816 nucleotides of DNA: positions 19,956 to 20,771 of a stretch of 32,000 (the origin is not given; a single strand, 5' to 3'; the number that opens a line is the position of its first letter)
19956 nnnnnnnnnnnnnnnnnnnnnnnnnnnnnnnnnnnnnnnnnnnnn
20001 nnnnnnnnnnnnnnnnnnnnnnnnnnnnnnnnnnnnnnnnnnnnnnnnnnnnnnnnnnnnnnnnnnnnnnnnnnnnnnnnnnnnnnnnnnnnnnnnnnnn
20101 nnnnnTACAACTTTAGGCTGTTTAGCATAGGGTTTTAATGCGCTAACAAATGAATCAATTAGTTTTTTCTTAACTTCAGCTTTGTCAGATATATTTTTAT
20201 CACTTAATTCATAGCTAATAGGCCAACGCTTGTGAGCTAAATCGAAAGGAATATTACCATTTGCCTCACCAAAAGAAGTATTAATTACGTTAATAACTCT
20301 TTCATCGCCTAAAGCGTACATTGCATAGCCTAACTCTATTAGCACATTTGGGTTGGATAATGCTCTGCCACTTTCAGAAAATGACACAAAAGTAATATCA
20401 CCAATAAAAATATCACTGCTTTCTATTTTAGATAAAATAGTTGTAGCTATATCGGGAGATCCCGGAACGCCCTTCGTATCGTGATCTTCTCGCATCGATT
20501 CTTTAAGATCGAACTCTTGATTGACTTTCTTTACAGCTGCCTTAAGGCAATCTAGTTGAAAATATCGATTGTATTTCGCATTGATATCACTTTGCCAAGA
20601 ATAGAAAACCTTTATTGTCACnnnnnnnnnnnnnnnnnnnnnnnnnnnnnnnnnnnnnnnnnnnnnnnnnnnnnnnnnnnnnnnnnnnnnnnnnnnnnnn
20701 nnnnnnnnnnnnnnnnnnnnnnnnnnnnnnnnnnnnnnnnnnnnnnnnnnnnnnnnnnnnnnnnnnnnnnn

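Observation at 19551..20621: Cassette protein: TIR-like catalytic-type N-terminal domain fused to an unknown ~180-aa C-terminal domain (candidate NADase or abortive-infection defence protein)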

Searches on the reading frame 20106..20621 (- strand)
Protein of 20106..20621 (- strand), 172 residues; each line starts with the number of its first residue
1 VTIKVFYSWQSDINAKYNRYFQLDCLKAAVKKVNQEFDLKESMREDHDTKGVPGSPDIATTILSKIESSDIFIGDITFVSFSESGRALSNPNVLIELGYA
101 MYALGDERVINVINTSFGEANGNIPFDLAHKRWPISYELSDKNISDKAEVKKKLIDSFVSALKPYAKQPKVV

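Call 54: search_solved_structures(query=A4, max_evalue=10, show_alignments=4)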
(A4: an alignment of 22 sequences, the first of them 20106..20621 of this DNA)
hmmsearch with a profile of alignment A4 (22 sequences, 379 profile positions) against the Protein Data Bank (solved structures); distinct sequences matched with E-value up to 10: 1.
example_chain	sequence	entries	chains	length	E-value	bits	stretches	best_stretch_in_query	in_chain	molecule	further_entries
2apq_A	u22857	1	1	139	0.58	12.7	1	176-286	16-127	Ribonuclease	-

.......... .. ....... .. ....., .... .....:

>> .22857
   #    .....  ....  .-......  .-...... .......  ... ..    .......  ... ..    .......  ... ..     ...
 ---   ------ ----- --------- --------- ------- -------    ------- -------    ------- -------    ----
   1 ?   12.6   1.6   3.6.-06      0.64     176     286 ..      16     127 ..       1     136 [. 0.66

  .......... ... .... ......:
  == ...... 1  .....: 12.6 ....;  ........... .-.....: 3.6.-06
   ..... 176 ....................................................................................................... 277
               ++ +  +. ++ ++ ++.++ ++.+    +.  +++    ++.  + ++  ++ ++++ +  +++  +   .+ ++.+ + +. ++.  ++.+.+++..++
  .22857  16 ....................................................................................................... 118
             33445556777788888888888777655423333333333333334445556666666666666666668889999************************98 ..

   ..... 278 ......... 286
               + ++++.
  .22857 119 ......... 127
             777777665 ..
